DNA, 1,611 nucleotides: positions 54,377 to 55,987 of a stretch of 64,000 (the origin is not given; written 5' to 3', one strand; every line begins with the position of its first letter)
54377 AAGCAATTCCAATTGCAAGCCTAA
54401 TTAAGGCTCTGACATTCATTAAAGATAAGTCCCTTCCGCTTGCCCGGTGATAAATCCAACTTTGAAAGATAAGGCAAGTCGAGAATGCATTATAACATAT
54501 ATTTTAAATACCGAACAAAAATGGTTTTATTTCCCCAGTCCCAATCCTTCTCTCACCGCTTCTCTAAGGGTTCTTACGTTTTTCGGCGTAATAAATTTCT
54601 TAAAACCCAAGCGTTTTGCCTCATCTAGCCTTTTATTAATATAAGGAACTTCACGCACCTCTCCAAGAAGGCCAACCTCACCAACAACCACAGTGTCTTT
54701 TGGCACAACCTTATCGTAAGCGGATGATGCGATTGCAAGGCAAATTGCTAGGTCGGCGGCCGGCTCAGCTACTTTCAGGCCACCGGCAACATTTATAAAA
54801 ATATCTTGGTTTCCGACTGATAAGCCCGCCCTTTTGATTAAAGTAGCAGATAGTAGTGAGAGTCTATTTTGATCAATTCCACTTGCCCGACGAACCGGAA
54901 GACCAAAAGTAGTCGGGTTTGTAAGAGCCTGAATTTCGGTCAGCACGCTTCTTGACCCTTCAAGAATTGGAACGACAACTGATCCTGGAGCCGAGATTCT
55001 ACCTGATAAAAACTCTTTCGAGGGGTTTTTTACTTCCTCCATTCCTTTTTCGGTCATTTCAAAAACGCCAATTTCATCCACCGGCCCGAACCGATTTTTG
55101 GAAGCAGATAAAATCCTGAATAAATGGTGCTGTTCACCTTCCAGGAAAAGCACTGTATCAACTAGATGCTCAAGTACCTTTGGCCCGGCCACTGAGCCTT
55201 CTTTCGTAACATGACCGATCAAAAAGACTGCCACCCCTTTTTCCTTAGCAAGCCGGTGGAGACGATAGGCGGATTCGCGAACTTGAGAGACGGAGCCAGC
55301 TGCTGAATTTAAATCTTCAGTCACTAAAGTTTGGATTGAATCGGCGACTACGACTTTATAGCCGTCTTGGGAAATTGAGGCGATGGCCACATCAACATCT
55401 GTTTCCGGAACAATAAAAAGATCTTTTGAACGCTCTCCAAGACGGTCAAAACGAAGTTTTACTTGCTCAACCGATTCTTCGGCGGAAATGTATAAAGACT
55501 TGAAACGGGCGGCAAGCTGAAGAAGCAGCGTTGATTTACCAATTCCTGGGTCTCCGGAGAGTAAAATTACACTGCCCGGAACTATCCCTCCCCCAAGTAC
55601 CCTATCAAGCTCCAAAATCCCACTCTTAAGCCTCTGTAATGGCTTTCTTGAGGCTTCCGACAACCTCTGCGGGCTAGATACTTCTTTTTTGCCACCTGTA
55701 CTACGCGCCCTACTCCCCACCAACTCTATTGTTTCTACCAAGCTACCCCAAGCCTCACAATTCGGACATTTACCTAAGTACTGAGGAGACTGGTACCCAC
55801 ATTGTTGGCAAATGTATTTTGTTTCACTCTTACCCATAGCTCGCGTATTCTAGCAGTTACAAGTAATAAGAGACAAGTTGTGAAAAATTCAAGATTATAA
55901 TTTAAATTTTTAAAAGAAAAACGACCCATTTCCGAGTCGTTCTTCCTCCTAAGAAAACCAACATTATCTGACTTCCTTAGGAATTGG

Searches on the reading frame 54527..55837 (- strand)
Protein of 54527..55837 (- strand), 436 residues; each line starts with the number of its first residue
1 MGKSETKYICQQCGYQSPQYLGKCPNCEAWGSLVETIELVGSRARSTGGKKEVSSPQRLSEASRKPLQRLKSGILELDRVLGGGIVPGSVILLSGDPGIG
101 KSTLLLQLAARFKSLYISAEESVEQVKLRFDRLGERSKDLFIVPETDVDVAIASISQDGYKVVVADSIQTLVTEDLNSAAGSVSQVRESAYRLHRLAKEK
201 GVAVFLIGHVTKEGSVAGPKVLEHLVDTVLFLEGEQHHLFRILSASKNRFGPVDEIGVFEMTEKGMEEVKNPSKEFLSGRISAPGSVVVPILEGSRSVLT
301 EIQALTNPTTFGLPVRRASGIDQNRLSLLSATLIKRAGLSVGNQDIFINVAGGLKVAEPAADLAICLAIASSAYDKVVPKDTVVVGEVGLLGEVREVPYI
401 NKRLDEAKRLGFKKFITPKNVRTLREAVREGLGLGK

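Call 35: search_protein_families(library=pfam, max_evalue=0.001, proteins=[window:54527-55837:-])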
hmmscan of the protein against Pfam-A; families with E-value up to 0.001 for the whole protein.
window:54527-55837:- (436 aa): 12 families
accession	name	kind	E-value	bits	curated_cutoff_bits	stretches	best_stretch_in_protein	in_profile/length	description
PF06745.19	ATPase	-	3e-16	59.9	26.6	2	71-135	2-72/231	KaiC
PF13481.12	AAA_25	-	6.9e-16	58.9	27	1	65-214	10-194/195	AAA domain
PF18073.7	Zn_ribbon_LapB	-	2.4e-13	49.9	25.7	1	8-35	1-28/28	Rubredoxin metal binding domain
PF13541.12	ChlI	-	2.3e-10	40.9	27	1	332-420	31-120/121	Subunit ChlI of Mg-chelatase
PF03796.21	DnaB_C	-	2.4e-06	27.6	27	0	70-129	2-66/255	DnaB-like helicase C terminal domain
PF05362.19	Lon_C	-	4.7e-06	26.7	21.1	1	343-422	93-174/205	Lon protease (S16) C-terminal proteolytic domain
PF23442.1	DUF7125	-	2.7e-05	23.8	29.1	1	68-132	2-66/207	Family of unknown function (DUF7125)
PF13479.12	AAA_24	-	3.8e-05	24.1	27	1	90-172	4-77/195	AAA domain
PF08423.17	Rad51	-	8.9e-05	22.3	22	0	64-109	2-47/244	Rad51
PF13401.12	AAA_22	-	0.00013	22.7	27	1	89-209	6-123/130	AAA domain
PF13191.12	AAA_16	-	0.0007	20.6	32.6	0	85-114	24-50/167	AAA ATPase domain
PF20720.3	nSTAND3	-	0.00081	19.6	27.2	0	90-126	19-57/155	Novel STAND NTPase 3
